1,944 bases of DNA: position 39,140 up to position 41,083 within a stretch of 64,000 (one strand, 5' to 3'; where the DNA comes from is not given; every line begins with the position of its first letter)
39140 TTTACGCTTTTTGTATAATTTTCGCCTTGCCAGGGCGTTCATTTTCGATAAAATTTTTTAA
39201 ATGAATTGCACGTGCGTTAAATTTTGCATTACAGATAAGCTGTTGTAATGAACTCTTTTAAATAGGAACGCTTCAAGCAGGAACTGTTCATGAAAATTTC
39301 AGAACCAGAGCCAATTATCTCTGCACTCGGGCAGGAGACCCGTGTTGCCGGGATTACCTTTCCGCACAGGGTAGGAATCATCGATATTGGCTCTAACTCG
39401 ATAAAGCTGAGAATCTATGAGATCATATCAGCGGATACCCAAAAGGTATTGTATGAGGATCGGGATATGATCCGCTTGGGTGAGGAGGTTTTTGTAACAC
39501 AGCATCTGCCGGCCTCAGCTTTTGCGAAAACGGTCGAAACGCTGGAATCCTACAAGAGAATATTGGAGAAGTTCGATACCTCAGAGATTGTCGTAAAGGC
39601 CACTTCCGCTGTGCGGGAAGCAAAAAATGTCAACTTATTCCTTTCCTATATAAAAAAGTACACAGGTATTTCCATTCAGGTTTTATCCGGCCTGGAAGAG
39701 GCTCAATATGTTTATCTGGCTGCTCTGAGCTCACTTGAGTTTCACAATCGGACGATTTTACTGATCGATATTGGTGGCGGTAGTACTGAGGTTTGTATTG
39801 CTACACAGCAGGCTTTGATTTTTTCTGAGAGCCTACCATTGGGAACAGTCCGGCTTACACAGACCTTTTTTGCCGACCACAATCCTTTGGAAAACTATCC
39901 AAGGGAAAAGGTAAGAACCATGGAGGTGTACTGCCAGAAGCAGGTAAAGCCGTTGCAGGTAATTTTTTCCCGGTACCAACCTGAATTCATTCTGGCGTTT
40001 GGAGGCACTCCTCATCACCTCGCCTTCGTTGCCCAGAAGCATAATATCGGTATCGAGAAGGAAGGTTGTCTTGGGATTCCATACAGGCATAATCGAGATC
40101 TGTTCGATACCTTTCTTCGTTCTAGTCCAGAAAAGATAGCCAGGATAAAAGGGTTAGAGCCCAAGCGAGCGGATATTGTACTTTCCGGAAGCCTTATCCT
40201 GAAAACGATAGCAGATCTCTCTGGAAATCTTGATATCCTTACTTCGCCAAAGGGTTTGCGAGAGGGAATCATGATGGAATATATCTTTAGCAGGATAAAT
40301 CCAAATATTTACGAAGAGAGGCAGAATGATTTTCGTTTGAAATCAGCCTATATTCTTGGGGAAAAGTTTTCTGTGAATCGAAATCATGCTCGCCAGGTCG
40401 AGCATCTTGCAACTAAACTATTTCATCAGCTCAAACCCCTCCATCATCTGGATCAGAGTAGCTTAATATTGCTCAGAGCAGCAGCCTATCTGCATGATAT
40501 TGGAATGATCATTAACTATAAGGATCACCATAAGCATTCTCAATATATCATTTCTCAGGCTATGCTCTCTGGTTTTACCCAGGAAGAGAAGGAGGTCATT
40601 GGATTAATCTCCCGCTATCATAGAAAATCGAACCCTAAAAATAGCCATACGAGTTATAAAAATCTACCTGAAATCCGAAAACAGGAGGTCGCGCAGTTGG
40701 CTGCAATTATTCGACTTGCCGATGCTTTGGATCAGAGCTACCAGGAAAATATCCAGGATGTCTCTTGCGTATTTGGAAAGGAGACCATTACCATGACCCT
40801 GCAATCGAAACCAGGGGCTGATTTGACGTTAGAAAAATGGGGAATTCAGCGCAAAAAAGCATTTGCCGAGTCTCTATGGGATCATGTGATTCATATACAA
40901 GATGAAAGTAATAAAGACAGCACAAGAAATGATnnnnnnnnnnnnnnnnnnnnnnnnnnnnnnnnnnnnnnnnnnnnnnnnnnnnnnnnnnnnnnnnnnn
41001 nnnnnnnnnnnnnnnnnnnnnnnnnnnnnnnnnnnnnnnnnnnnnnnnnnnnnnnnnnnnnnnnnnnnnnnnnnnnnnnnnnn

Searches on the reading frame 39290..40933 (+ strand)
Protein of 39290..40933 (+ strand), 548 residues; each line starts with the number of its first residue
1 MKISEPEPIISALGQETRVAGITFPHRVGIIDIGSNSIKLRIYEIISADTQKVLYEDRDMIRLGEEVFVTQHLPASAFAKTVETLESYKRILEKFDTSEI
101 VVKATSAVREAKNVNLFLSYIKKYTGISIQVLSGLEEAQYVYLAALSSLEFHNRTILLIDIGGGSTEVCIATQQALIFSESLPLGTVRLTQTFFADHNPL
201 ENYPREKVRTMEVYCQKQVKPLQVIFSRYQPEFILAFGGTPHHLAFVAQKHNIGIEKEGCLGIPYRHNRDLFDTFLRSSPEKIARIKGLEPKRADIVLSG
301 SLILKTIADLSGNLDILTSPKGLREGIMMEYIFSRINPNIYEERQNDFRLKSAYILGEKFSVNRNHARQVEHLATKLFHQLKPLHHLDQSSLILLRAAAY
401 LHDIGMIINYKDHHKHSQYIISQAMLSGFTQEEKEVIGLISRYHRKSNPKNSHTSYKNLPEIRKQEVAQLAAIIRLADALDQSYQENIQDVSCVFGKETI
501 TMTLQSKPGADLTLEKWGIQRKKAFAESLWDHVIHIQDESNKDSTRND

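Call 14: find_related_loci(query=window:39290-40933:+, collection=genome_contigs, flank=10000)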
Query window:39290-40933:+ (548 aa) in genome_contigs; peptide patterns used: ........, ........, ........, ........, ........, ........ (x = any residue, [..] = any of these).
43 stretches matched a pattern; 1 encode a relative of the query (tblastn E <= 1e-3); 1 distinct loci.
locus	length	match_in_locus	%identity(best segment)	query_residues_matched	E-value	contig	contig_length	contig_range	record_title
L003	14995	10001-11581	60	13-539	0e+0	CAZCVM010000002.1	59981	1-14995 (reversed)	MAG TPA_asm: uncultured Leptospiraceae bacterium isolate SRP141376_co5_281 genome assembly, contig: NODE_1084_length_599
